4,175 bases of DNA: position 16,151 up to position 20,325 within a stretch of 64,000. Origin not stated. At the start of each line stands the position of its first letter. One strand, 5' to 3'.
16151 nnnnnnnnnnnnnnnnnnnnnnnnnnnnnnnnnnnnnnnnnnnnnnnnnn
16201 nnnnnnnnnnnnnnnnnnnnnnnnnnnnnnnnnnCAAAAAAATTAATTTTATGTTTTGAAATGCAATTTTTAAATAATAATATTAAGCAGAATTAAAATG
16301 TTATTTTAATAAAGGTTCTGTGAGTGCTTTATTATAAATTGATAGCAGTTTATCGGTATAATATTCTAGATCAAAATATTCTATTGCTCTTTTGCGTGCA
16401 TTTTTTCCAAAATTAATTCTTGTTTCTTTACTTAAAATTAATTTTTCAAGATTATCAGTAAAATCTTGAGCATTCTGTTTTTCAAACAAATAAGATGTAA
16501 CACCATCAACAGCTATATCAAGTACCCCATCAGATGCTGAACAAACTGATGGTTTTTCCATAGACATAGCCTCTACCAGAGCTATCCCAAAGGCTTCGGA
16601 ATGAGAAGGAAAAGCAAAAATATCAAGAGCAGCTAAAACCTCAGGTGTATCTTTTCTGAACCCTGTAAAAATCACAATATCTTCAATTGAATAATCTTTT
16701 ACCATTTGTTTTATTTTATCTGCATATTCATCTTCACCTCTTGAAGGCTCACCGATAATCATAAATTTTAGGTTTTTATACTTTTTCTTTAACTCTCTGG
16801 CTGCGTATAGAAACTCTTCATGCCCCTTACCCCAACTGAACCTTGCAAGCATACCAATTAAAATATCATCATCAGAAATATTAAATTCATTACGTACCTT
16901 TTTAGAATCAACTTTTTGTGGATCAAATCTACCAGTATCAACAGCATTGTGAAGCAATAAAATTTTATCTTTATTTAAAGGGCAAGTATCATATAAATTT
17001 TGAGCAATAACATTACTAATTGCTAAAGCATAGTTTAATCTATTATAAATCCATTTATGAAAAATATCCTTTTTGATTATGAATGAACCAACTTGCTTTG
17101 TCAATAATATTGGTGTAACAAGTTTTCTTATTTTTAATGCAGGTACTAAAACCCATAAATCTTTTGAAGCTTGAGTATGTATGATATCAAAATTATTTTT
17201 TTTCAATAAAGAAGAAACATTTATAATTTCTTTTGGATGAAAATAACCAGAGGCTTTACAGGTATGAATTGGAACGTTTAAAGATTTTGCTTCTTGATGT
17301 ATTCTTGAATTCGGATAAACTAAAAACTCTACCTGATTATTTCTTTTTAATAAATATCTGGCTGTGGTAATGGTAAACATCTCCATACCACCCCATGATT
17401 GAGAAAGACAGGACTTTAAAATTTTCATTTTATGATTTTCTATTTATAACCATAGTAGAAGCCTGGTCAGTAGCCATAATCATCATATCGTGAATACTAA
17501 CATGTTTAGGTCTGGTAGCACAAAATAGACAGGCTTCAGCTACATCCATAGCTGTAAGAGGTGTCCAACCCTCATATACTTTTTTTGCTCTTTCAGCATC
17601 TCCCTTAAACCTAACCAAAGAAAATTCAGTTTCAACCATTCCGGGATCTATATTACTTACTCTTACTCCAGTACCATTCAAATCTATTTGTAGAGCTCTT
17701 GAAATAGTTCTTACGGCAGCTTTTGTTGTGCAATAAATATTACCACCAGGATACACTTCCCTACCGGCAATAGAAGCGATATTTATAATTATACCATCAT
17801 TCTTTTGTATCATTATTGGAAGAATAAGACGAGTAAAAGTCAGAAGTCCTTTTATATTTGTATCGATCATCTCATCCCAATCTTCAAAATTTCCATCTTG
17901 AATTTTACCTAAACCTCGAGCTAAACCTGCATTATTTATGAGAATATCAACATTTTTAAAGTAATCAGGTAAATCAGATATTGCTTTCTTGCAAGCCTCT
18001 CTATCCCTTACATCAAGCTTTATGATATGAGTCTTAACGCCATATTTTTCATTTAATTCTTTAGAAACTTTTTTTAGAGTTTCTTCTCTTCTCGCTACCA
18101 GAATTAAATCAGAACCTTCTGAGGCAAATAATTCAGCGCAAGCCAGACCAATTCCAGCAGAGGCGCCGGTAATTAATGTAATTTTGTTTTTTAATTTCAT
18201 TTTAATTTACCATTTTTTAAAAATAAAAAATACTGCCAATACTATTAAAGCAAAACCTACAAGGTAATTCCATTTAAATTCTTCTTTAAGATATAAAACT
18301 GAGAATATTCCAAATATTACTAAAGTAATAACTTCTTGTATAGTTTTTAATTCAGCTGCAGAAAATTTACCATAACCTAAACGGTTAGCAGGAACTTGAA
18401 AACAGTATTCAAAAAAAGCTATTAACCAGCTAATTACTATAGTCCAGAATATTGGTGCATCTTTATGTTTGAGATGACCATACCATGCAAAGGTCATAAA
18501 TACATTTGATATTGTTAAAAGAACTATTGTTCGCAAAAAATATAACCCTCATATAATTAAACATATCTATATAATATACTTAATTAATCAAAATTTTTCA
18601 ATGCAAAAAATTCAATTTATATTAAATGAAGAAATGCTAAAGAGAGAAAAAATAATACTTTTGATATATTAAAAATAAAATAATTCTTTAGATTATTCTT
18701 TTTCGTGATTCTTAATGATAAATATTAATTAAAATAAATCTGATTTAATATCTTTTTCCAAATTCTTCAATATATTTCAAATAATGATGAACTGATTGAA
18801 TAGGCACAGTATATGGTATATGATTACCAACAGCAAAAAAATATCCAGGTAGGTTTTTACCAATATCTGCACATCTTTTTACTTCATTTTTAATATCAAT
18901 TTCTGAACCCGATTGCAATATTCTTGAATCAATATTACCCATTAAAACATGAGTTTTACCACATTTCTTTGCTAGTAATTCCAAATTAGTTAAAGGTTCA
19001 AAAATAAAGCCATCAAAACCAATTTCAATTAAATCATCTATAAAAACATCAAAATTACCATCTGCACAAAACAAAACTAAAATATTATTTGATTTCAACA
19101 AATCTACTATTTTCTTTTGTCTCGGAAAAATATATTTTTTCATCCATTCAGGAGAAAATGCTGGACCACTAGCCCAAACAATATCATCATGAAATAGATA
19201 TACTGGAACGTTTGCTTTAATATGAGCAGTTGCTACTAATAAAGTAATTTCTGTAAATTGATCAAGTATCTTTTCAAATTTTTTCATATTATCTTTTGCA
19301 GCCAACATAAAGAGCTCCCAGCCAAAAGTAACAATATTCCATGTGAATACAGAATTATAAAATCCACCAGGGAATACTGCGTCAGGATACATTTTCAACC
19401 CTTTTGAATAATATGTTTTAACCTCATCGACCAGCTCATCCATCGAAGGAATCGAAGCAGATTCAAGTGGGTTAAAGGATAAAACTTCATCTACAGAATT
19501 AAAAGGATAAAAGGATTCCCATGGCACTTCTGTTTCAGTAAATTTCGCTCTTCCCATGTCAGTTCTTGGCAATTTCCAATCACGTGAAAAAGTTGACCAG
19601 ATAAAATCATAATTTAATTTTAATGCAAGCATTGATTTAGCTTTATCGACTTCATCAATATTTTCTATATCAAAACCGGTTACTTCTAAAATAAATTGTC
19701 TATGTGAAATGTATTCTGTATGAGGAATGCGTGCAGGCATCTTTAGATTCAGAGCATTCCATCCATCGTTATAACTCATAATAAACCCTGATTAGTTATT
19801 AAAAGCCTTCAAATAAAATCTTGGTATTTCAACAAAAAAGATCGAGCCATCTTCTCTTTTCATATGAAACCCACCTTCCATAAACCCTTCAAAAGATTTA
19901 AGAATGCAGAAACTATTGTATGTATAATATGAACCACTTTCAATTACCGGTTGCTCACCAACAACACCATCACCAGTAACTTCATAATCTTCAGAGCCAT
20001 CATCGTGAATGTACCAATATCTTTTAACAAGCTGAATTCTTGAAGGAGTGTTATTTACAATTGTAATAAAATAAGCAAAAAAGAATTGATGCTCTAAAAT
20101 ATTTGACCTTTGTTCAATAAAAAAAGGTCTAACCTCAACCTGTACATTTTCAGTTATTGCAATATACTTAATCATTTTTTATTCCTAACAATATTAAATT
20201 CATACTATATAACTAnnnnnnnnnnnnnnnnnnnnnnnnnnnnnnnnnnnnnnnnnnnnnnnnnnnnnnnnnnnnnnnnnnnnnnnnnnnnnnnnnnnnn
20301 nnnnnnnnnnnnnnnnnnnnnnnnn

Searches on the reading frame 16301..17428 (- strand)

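Call 10: search_protein_families(library=pfam, proteins=[window:16301-17428:-], max_evalue=0.01)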
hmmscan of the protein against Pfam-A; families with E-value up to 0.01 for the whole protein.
window:16301-17428:- (375 aa): 6 families
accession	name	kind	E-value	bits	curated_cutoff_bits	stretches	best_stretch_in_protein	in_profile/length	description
PF00534.26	Glycos_transf_1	-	1e-39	136.3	26.4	1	175-347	2-172/172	Glycosyl transferases group 1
PF13692.12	Glyco_trans_1_4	-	1.6e-28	100.2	27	1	190-331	3-140/142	Glycosyl transferases group 1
PF13439.12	Glyco_transf_4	-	3.1e-16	60.3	28.5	1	12-167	1-170/170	Glycosyltransferase Family 4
PF13477.12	Glyco_trans_4_2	-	1.2e-06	29.2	23.4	1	16-143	10-138/139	Glycosyl transferase 4-like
PF20706.3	GT4-conflict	-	2.7e-06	27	26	1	201-304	212-318/385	Family 4 Glycosyltransferase in conflict systems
PF13579.12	Glyco_trans_4_4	-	0.0058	17.4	29.7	1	13-145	1-142/158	Glycosyl transferase 4-like domain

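Call 11: search_protein_families(library=ncbifam, proteins=[window:16301-17428:-], max_evalue=0.01)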
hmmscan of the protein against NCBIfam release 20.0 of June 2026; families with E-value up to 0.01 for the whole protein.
window:16301-17428:- (375 aa): 44 families (the best 25 are shown)
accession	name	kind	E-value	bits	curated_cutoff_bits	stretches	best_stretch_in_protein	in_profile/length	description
TIGR03088.1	stp2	hypoth_equivalog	2.1e-32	112.6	409.05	1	131-369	137-374/374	TIGR03088 family PEP-CTERM/XrtA system glycosyltransferase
NF041876.1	EPS_EpsE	equivalog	8.1e-29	101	400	1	131-357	162-385/389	exopolysaccharide biosynthesis GT4 family glycosyltransferase EpsE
TIGR03999.1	thiol_BshA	equivalog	5.4e-28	98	273.7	1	128-369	142-374/375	N-acetyl-alpha-D-glucosaminyl L-malate synthase BshA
TIGR03449.1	mycothiol_MshA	equivalog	1.1e-23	83.8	462.5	1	144-370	178-405/406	D-inositol-3-phosphate glycosyltransferase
TIGR02149.1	glgA_Coryne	subfamily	2.3e-23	82.9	302.4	1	131-368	145-390/391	glycogen synthase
NF038295.1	EPS_HpsP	equivalog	3.9e-23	82.1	550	1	171-367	190-386/388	hormogonium polysaccharide biosynthesis glycosyltransferase HpsP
TIGR04157.1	glyco_rSAM_CFB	subfamily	8.3e-21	74.4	400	1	113-365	152-406/406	TIGR04157 family glycosyltransferase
NF053787.1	GlcN_PG_synth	equivalog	2.6e-18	66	480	1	11-368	13-359/361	N-acetylglucosaminyl phosphatidylglycerol synthase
NF053513.1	Gtran_IagA_BgsA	equivalog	5.8e-17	61.7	460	1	143-369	117-332/333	LTA glycolipid anchor biosynthesis glycosyltransferase, IagA/BgsA family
NF050063.1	ProtGlycPglJ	equivalog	6.2e-17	61.8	500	1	102-355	116-353/363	N-acetylgalactosamine-N,N'-diacetylbacillosaminyl-diphospho-undecaprenol 4-alpha-N-acetylgalactosaminyltransferase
NF046085.1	XrtY_assoc_Gly1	equivalog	3.5e-15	55.7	400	1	58-369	75-385/387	XrtY-associated glycosyltransferase XYAG1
NF047880.1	glyco_SdgA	exception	1.6e-14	53.4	800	1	123-353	258-476/488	serine-aspartate repeat adhesin O-glycosyltransferase SdgA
NF007396.0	PRK09922.1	equivalog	1.7e-14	53.5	385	1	13-363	16-353/361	lipopolysaccharide 1,6-galactosyltransferase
NF012028.0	PRK15484.1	subfamily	1.8e-14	53.7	618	1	151-360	158-370/380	lipopolysaccharide N-acetylglucosaminyltransferase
TIGR04063.1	stp3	hypoth_equivalog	2.4e-14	53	442.05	1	151-365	177-392/397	TIGR04063 family PEP-CTERM/XrtA system glycosyltransferase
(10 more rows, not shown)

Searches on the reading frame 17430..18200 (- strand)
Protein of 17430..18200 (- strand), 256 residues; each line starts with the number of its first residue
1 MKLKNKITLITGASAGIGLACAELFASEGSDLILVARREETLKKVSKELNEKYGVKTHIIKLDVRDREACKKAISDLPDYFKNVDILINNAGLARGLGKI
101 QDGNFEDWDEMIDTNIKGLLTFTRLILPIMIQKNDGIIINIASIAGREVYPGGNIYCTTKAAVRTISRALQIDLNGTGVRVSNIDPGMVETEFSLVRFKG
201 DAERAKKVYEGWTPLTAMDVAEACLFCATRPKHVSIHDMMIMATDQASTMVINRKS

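Call 10: search_protein_families(library=pfam, proteins=[window:17430-18200:-], max_evalue=0.01)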
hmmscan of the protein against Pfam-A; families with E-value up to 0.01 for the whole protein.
window:17430-18200:- (256 aa): 7 families
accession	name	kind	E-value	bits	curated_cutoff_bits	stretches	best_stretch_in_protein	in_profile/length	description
PF00106.31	adh_short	-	2.9e-56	190.5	26.6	1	6-193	1-186/195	short chain dehydrogenase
PF13561.12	adh_short_C2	-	6.6e-43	147.4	27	1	12-228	1-217/236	Enoyl-(Acyl carrier protein) reductase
PF08659.16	KR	-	1.3e-13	51.7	22.6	1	8-166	3-159/180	KR domain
PF01370.27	Epimerase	-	7.8e-06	25.9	20.9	1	9-81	2-68/240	NAD dependent epimerase/dehydratase family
PF02719.21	Polysacc_synt_2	-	0.00017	21.4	20.2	1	9-77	2-76/293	Polysaccharide biosynthesis protein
PF16363.11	GDP_Man_Dehyd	-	0.0071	16.3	27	0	9-77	1-74/332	GDP-mannose 4,6 dehydratase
PF13460.12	NAD_binding_10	-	0.0089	16.4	27.2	0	12-76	1-60/184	NAD(P)H-binding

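Call 11: search_protein_families(library=ncbifam, proteins=[window:17430-18200:-], max_evalue=0.01)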
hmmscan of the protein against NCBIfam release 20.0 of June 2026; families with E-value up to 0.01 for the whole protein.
window:17430-18200:- (256 aa): 232 families (the best 25 are shown)
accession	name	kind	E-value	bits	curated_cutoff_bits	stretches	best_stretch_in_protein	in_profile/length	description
NF007829.0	PRK10538.1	equivalog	7.3e-75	251.5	411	1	7-247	2-239/248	bifunctional NADP-dependent 3-hydroxy acid dehydrogenase/3-hydroxypropionate dehydrogenase YdfG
NF005672.0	PRK07454.1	equivalog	5.1e-52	176.5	234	1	4-244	5-237/241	SDR family oxidoreductase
NF005806.0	PRK07666.1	equivalog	2.4e-49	167.8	286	1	2-195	4-195/239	3-ketoacyl-ACP reductase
NF005559.1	PRK07231.1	subfamily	2.8e-49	167.9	215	1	3-228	2-229/249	glucose 1-dehydrogenase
NF052558.1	MBtsdlDhBudC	equivalog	5.2e-47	160.5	270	1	4-228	2-223/250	meso-2,3-butanediol dehydrogenase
NF005594.0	PRK07326.1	equivalog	1.2e-46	159.2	271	1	2-200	3-192/237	SDR family oxidoreductase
NF009466.0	PRK12826.1-2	subfamily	5e-46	157.2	222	1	4-229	2-227/248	3-oxoacyl-ACP reductase FabG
NF004791.0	PRK06138.1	equivalog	4.7e-43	147.3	312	1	1-229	1-232/252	SDR family oxidoreductase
NF005878.0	PRK07825.1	subfamily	1.1e-41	143.1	287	1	2-242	6-232/278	short chain dehydrogenase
NF040690.1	mycolate_SDR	equivalog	2.2e-40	138.7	380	1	5-192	8-192/265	mycolate reductase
NF004197.0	PRK05653.1-1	equivalog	2.6e-40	138.6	332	1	2-228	4-228/249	3-oxoacyl-ACP reductase FabG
NF006123.0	PRK08267.1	equivalog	7.5e-40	136.8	261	1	6-234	3-226/261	SDR family oxidoreductase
NF004779.0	PRK06125.1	subfamily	1.4e-39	136.2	261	1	1-215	3-212/259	short-chain dehydrogenase/reductase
NF009093.0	PRK12429.1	subfamily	2.2e-39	135.3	258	1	1-194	1-192/259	3-hydroxybutyrate dehydrogenase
TIGR01830.1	3oxo_ACP_reduc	equivalog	2.6e-39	135.3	297.75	1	9-228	2-220/239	3-oxoacyl-[acyl-carrier-protein] reductase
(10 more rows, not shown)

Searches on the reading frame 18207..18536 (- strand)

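Call 10: search_protein_families(library=pfam, proteins=[window:18207-18536:-], max_evalue=0.01)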
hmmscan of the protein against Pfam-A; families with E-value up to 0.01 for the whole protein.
window:18207-18536:- (109 aa): 2 families
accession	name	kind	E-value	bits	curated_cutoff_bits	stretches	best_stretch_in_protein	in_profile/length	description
PF04342.18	DMT_6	-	4.4e-47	159.1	25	1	3-106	1-104/104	Putative member of DMT superfamily (DUF486)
PF00892.27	EamA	-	0.0013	19.4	28.2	1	5-106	37-134/135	EamA-like transporter family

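Call 11: search_protein_families(library=ncbifam, proteins=[window:18207-18536:-], max_evalue=0.01)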
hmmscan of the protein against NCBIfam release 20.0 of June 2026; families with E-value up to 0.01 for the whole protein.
window:18207-18536:- (109 aa): 0 families

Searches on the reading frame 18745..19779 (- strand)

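Call 10: search_protein_families(library=pfam, proteins=[window:18745-19779:-], max_evalue=0.01)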
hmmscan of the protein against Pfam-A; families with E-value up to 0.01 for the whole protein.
window:18745-19779:- (344 aa): 1 family
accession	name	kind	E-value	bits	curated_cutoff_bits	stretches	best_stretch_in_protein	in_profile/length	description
PF01208.23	URO-D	-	2.2e-24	86.5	23.9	1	132-339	134-345/346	Uroporphyrinogen decarboxylase (URO-D)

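Call 11: search_protein_families(library=ncbifam, proteins=[window:18745-19779:-], max_evalue=0.01)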
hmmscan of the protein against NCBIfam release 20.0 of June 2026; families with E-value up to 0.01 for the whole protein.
window:18745-19779:- (344 aa): 5 families
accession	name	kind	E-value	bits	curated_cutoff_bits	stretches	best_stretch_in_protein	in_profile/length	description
NF004889.0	PRK06252.1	subfamily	2.6e-15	56.3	244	1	155-310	159-310/340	methylcobalamin:coenzyme M methyltransferase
TIGR01463.1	mtaA_cmuA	subfamily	8.4e-12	45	235.4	1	152-335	155-333/340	MtaA/CmuA family methyltransferase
NF040654.1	MtaA_Meth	equivalog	3.3e-11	42.7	400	1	152-307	154-306/337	methylcobamide:CoM methyltransferase MtaA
TIGR01464.1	hemE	equivalog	2.9e-08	33.1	302.95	1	163-338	166-337/338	uroporphyrinogen decarboxylase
NF041608.1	methylcob_mtaseMtbA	equivalog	3e-06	26.6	600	1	168-310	171-311/339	methylcobamide:CoM methyltransferase MtbA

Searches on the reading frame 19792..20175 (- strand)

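Call 73: search_protein_families(library=pfam, proteins=[window:19792-20175:-], max_evalue=0.00001)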
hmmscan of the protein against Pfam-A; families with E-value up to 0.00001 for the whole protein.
window:19792-20175:- (127 aa): 1 family
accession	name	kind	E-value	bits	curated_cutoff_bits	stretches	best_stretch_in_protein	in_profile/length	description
PF04379.20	DUF525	-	1.8e-27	95.8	27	1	22-106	2-86/87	ApaG domain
